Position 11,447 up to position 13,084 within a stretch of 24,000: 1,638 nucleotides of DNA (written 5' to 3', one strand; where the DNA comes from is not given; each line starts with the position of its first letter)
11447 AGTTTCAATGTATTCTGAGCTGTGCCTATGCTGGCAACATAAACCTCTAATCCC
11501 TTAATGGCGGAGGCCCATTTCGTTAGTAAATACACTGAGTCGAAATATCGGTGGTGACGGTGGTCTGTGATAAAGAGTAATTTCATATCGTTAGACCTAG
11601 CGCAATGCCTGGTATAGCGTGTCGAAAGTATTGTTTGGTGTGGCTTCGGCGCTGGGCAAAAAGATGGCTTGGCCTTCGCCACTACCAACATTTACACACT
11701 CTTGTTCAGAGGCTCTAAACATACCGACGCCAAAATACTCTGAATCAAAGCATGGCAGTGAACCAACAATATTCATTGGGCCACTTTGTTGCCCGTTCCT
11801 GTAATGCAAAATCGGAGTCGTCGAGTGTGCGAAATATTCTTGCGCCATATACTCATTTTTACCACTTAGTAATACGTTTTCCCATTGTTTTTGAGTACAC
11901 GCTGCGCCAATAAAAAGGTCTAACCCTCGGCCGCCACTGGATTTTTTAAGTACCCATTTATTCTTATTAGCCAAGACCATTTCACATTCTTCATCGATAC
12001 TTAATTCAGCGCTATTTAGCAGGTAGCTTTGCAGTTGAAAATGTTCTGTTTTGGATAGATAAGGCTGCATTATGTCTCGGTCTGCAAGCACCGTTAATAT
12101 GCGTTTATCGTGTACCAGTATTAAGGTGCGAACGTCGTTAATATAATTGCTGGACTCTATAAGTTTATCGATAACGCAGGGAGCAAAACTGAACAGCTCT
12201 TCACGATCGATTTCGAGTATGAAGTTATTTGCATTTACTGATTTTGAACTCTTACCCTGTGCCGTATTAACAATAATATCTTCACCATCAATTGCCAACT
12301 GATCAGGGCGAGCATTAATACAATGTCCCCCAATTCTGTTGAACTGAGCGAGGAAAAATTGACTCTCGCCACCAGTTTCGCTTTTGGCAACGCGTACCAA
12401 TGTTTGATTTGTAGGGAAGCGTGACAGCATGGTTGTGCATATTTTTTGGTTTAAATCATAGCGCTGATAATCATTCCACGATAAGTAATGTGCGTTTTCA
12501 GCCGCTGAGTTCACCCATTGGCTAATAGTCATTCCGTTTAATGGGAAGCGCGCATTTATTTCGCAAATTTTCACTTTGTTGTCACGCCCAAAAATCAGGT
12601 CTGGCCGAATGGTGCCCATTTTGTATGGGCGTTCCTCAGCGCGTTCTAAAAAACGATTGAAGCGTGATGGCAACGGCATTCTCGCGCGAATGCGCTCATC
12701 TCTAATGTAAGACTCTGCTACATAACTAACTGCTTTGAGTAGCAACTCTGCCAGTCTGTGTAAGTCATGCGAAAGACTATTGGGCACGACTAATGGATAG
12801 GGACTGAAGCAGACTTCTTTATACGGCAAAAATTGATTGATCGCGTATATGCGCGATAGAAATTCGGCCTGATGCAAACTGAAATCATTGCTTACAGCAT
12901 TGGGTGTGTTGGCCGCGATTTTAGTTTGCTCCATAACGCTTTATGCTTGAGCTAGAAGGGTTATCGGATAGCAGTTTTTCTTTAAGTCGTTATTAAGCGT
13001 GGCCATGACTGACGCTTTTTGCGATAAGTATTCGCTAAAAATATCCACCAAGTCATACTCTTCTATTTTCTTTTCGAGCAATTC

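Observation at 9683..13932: Orphan four-gene operon: HO-like protein, two different glutathione-synthetase-type ATP-grasp ligases, and a GT2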

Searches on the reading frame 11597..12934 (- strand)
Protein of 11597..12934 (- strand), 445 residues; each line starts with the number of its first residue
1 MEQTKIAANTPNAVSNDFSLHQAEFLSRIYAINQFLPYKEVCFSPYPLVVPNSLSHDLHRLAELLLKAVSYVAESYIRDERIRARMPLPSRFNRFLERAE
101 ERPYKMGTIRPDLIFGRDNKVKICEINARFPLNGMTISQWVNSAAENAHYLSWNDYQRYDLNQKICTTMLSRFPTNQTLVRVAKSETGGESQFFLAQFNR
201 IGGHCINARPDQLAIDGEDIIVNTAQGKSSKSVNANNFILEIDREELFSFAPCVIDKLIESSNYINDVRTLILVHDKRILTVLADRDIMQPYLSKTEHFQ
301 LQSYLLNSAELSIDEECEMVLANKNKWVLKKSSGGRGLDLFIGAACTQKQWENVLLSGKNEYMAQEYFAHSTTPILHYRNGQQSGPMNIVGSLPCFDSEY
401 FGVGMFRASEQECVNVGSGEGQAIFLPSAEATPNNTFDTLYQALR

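Call 4: search_protein_families(library=pfam, proteins=[window:11597-12934:-], max_evalue=1)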
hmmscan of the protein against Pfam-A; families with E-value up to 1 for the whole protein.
window:11597-12934:- (445 aa): 1 family
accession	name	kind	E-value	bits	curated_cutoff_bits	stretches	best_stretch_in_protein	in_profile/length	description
PF14403.11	CP_ATPgrasp_2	-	1e-05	25.1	32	1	311-378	275-345/374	Circularly permuted ATP-grasp type 2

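Call 5: search_protein_families(library=ncbifam, proteins=[window:11597-12934:-], max_evalue=1)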
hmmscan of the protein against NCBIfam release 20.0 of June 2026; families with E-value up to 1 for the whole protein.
window:11597-12934:- (445 aa): 0 families

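Call 9: search_solved_structures(query=window:11597-12934:-, max_evalue=10, show_alignments=2)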
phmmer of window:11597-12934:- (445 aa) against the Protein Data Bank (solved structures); distinct sequences matched with E-value up to 10: 2.
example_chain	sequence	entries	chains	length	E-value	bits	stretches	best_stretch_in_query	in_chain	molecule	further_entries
9cjn_A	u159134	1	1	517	3.7e-08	36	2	240-416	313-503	Ligase Cp1B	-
3n6x_A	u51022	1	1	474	1.3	11.1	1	309-376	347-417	Putative glutathionylspermidine synthase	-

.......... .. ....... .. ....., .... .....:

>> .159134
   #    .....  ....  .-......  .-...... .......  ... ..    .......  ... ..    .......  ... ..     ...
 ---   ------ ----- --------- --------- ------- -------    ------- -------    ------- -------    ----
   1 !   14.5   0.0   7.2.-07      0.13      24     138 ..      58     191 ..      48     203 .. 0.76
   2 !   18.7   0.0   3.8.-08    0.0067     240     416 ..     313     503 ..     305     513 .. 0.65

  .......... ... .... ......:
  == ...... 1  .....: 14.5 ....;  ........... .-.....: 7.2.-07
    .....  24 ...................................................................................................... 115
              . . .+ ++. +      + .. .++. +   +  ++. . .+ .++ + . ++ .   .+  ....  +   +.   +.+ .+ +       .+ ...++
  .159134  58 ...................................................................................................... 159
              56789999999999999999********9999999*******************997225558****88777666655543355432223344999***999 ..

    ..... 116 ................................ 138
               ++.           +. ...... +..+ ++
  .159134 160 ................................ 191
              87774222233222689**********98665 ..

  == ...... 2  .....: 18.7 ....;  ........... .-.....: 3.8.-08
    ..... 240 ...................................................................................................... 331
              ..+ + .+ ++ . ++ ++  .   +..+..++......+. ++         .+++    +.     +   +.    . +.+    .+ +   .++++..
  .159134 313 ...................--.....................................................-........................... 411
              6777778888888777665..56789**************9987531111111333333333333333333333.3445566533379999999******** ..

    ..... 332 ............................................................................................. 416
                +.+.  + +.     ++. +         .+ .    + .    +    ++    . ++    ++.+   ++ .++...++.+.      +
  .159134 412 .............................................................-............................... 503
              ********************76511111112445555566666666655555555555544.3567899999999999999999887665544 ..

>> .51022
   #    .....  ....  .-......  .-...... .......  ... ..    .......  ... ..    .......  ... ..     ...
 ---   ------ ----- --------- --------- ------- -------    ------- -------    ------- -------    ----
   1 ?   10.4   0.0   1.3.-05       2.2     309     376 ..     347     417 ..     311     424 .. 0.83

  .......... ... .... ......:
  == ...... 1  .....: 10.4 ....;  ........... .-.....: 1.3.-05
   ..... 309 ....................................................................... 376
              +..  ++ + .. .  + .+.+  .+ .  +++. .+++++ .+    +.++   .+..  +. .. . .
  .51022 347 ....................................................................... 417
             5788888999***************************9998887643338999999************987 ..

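Call 11: find_homologous_proteins(query=window:11597-12934:-)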
Query window:11597-12934:- (445 aa): 88 proteins with E <= 0.001 among 4697 candidates.
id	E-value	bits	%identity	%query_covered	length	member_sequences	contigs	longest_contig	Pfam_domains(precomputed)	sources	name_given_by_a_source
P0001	1.2e-222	758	74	100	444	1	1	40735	PF28486.1,PF14403.12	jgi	jgi:hypothetical protein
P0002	2.2e-174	599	100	60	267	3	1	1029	PF14403.12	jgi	jgi:hypothetical protein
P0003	3.0e-142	493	53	94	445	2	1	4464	PF28486.1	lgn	-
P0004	4.3e-138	479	52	93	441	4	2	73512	PF28486.1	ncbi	-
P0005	4.5e-138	479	50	98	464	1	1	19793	PF28486.1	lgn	-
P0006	6.0e-120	419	46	93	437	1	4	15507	PF28486.1,PF14403.12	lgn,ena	-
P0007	6.3e-119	416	45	95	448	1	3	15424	PF28486.1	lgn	-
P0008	2.6e-111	391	43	95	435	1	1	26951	PF28486.1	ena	-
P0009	1.0e-105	372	45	92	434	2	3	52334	PF28486.1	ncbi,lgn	ncbi:MAG: hypothetical protein P8X74_02735 [Reinekea sp.]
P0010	1.1e-94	336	43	92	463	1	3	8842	PF28486.1,PF14403.12,PF03738.20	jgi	jgi:hypothetical protein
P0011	8.4e-94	333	41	89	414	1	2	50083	PF28486.1,PF14403.12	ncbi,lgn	-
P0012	7.4e-71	258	39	85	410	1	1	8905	PF28486.1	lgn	-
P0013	1.4e-70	257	38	85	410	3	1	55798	PF28486.1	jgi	jgi:hypothetical protein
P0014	2.4e-70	256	37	85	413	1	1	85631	PF28486.1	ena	-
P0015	1.2e-69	254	38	85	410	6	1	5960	PF28486.1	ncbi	-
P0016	2.2e-69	253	36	85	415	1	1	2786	PF28486.1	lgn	-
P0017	4.9e-69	252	37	85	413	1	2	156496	PF28486.1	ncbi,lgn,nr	ncbi:hypothetical protein G6M26_10520 [Agrobacterium tumefaciens]|nr:hypothetical protein [Agrobacte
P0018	6.8e-69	251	37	85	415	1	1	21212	PF28486.1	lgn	-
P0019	3.8e-68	249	38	85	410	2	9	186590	PF28486.1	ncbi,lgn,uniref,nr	ncbi:hypothetical protein [uncultured Pedobacter sp.]|uniref:hypothetical protein n=1 Tax=uncultured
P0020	1.0e-67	247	37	88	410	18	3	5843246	PF28486.1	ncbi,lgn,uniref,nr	ncbi:hypothetical protein [Pedobacter sp. D749]|uniref:hypothetical protein n=1 Tax=Pedobacter sp. D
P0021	4.2e-67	245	36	85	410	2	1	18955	PF28486.1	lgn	-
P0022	5.3e-67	245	38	85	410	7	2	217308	PF28486.1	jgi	jgi:hypothetical protein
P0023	1.0e-66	244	37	85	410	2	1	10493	PF28486.1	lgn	-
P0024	1.3e-66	243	36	87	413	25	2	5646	PF28486.1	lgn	-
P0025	1.6e-66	243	37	85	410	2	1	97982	PF28486.1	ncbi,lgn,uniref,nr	ncbi:hypothetical protein SAMN05421827_11938 [Pedobacter terrae]|uniref:Uncharacterized protein n=2 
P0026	1.8e-65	240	37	88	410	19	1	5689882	PF28486.1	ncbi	-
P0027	4.2e-65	239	37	87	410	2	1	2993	PF28486.1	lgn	-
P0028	9.5e-65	237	38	85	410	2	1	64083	PF28486.1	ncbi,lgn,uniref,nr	ncbi:hypothetical protein [Pedobacter jeongneungensis]|uniref:hypothetical protein n=1 Tax=Pedobacte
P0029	3.5e-64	236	36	85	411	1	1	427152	PF28486.1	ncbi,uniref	ncbi:hypothetical protein [Pedobacter terrae]|uniref:hypothetical protein n=1 Tax=Pedobacter terrae 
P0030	1.4e-63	234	36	92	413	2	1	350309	PF28486.1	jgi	jgi:hypothetical protein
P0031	2.9e-63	233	34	87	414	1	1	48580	PF28486.1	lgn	-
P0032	3.5e-63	232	36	85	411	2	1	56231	PF28486.1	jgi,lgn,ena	-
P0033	3.7e-63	232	36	85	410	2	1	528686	PF28486.1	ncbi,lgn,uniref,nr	ncbi:hypothetical protein [Pedobacter miscanthi]|uniref:hypothetical protein n=1 Tax=Pedobacter misc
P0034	1.1e-62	231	35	87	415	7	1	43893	PF28486.1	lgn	-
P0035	1.5e-62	230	34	93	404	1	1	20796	PF28486.1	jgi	jgi:hypothetical protein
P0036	1.5e-61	227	34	87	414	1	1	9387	PF28486.1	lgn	-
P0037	3.3e-61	226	35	84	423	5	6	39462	PF28486.1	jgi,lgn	jgi:hypothetical protein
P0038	5.5e-61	225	35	88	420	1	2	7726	PF28486.1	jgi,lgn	-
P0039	6.3e-61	225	34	95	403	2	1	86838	PF28486.1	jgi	jgi:hypothetical protein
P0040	6.6e-61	225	34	87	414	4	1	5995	PF28486.1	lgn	-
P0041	2.1e-60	223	35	85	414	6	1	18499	PF28486.1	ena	-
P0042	2.3e-60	223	33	95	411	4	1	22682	PF28486.1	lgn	-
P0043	3.3e-60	222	35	88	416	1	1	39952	PF28486.1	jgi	-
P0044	4.6e-60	222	31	96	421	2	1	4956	PF28486.1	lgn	-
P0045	1.9e-59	220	35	84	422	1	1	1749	PF28486.1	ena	-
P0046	2.2e-59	220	32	93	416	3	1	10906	PF28486.1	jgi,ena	-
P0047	2.6e-58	216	34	92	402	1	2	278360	PF28486.1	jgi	jgi:hypothetical protein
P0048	2.7e-58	216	33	93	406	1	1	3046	PF28486.1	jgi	jgi:hypothetical protein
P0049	3.2e-58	216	33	95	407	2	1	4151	PF28486.1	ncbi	-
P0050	4.9e-58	215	33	91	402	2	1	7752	PF28486.1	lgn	-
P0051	6.9e-58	215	34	82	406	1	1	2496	PF28486.1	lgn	-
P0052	1.4e-57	214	33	87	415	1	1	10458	PF28486.1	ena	-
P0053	2.5e-57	213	32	84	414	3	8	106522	PF28486.1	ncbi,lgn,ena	-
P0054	3.3e-57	213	32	93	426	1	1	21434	PF28486.1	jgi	jgi:hypothetical protein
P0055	5.3e-57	212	34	81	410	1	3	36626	PF28486.1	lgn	-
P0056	2.2e-56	210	32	93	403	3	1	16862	PF28486.1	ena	-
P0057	3.6e-56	209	31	92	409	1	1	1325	PF28486.1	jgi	jgi:hypothetical protein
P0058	3.7e-56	209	32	93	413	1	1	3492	PF28486.1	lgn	-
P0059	5.7e-56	208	32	92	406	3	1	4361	PF28486.1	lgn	-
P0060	1.0e-55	208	31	92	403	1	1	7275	PF28486.1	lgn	-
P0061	1.1e-55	208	35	88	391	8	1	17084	PF28486.1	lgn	-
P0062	2.6e-55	206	31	93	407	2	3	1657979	PF28486.1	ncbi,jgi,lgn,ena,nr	ncbi:MAG: hypothetical protein JO197_24015 [Acidobacteria bacterium]|nr:hypothetical protein [Acidob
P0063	3.6e-55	206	35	86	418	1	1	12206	PF28486.1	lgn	-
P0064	6.6e-55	205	34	86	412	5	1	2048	PF28486.1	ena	-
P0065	1.3e-54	204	32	88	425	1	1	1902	PF28486.1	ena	-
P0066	1.4e-54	204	32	92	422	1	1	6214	PF28486.1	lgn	-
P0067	2.8e-54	203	32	96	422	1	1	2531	PF28486.1,PF03917.24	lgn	-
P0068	4.1e-54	202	33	93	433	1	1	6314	PF28486.1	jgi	jgi:hypothetical protein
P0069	5.9e-54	202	31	96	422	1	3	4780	PF28486.1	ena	-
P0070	1.9e-53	200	32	89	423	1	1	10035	PF28486.1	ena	-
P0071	2.6e-53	200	31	96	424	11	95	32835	PF28486.1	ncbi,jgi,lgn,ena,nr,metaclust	ncbi:hypothetical protein N9X55_02980 [Flavobacteriaceae bacterium]|jgi:hypothetical protein|nr:hypo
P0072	1.6e-52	197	32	88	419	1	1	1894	PF28486.1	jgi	-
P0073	1.2e-51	194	35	81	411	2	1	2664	PF28486.1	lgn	-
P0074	1.3e-51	194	34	82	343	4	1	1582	PF28486.1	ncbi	ncbi:MAG TPA: hypothetical protein VF608_08425, partial [Thermoanaerobaculia bacterium]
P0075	3.0e-51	193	33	88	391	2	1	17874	PF28486.1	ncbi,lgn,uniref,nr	ncbi:hypothetical protein [Niveispirillum sp.]|uniref:hypothetical protein n=1 Tax=Niveispirillum sp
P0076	1.2e-50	191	33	88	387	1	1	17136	PF28486.1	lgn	-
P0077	2.0e-50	190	31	92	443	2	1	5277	PF28486.1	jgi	-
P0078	4.3e-47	179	30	85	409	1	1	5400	PF28486.1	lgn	-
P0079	2.1e-46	177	32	84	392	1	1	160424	PF28486.1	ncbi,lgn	-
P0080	5.4e-45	172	31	83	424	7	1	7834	PF28486.1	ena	-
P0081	1.4e-44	171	32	79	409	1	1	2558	PF28486.1,PF14403.12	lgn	-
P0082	3.8e-43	166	32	82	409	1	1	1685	PF28486.1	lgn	-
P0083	1.1e-41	161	29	80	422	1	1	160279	PF28486.1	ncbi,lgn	-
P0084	5.9e-40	156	34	65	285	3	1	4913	PF28486.1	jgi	jgi:hypothetical protein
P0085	7.2e-38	149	29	93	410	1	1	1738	PF28486.1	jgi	-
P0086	2.3e-37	147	35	65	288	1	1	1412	PF28486.1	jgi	jgi:hypothetical protein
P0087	3.3e-33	133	30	83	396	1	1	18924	PF28486.1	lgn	-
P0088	4.0e-33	133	34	64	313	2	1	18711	PF28486.1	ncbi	-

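Call 16: find_encoding_contigs(protein=P0001, flank=10000, max_places=2)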
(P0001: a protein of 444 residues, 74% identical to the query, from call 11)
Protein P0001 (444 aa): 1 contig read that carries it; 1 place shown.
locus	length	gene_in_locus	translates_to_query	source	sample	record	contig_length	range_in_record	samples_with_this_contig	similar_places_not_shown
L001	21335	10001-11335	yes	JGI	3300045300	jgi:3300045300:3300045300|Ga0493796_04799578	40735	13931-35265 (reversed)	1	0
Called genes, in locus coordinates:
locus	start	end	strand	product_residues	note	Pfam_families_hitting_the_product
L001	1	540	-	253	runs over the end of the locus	PF00072:Response_reg, PF04397:LytTR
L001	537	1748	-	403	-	PF06580:His_kinase, PF02518:HATPase_c (weak)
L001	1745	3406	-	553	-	PF00144:Beta-lactamase, PF11954:DUF3471 (weak)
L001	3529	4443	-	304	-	-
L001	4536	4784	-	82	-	-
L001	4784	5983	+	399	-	-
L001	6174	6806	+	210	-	PF01656:CbiA, PF09140:MipZ (weak), PF10609:ParA (weak), PF13614:AAA_31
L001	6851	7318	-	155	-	-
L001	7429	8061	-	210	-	-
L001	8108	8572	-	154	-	PF13511:DUF4124 (weak)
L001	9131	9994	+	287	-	-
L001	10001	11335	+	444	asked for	PF28486:AnkG_N, PF14403:CP_ATPgrasp_2 (faint)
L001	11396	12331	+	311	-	PF02955:GSH-S_ATP, PF08443:RimK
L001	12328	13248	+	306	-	PF00535:Glycos_transf_2, PF10111:Glyco_tranf_2_2, PF13641:Glyco_tranf_2_3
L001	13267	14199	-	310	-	PF00535:Glycos_transf_2, PF10111:Glyco_tranf_2_2 (weak), PF13641:Glyco_tranf_2_3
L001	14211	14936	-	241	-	PF00561:Abhydrolase_1, PF05057:DUF676 (weak), PF12697:Abhydrolase_6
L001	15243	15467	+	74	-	PF11747:RebB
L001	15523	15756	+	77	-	PF11747:RebB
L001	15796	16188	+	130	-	PF11747:RebB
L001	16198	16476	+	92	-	-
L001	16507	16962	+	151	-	-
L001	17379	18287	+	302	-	PF01145:Band_7, PF16200:Band_7_C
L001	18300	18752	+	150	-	PF01957:NfeD (weak)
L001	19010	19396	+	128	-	PF00903:Glyoxalase, PF18029:Glyoxalase_6 (weak)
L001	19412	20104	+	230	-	PF08220:HTH_DeoR (weak), PF08279:HTH_11, PF19187:HTH_PafC (weak), PF13280:WYL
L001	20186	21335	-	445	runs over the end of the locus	PF07690:MFS_1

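Call 18: find_encoding_contigs(protein=P0020, flank=8000, max_places=2)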
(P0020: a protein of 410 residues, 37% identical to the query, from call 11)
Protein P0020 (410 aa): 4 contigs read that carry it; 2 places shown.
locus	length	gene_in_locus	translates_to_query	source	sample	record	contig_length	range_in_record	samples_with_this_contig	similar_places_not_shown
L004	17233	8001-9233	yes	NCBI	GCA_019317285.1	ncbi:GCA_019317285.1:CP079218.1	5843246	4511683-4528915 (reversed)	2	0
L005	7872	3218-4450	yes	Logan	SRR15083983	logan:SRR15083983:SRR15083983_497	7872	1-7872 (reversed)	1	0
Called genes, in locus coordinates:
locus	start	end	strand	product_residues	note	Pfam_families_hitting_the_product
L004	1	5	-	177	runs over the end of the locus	-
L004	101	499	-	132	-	PF01638:HxlR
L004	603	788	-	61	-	-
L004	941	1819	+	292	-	PF00106:adh_short, PF08659:KR, PF13561:adh_short_C2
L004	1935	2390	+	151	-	-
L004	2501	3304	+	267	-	PF22200:ExsA_N, PF00165:HTH_AraC (faint), PF12833:HTH_18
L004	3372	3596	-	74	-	PF09360:zf-CDGSH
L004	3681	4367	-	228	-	PF00583:Acetyltransf_1, PF08445:FR47, PF13508:Acetyltransf_7 (weak)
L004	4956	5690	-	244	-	PF00106:adh_short, PF08659:KR (weak), PF13561:adh_short_C2, PF23441:SDR (weak)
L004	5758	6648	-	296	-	PF12833:HTH_18, PF00165:HTH_AraC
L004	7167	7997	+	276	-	-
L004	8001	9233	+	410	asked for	PF28486:AnkG_N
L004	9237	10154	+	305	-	PF00535:Glycos_transf_2, PF10111:Glyco_tranf_2_2 (weak), PF13641:Glyco_tranf_2_3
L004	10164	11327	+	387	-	PF00501:AMP-binding (weak)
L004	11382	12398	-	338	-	-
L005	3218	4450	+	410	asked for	PF28486:AnkG_N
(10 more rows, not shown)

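Call 22: find_encoding_contigs(protein=P0009, flank=8000, max_places=1)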
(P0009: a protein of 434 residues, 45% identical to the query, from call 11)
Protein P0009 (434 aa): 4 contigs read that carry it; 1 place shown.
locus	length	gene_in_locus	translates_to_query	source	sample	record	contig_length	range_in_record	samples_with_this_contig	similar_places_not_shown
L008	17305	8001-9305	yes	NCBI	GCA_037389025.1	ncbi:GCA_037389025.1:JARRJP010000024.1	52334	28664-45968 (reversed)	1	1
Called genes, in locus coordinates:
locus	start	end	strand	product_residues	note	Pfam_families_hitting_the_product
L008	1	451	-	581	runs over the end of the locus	-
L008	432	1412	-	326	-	PF00092:VWA, PF13519:VWA_2, PF04056:Ssl1, PF13768:VWA_3 (faint)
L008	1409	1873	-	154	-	PF14316:DUF4381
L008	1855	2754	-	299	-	PF01882:DUF58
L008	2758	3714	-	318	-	PF00493:MCM (weak), PF20030:bpMoxR, PF07726:AAA_3, PF07728:AAA_5, PF17863:AAA_lid_2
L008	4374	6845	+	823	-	PF00343:Phosphorylase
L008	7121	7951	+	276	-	-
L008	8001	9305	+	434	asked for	PF28486:AnkG_N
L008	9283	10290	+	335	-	PF02955:GSH-S_ATP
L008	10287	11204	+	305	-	PF13641:Glyco_tranf_2_3, PF00535:Glycos_transf_2, PF10111:Glyco_tranf_2_2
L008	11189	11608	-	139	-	-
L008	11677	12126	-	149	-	PF13641:Glyco_tranf_2_3, PF00535:Glycos_transf_2, PF10111:Glyco_tranf_2_2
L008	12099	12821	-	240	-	PF00561:Abhydrolase_1 (weak), PF12697:Abhydrolase_6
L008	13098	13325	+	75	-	-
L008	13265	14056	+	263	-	PF01205:Impact_N, PF09186:DUF1949 (weak)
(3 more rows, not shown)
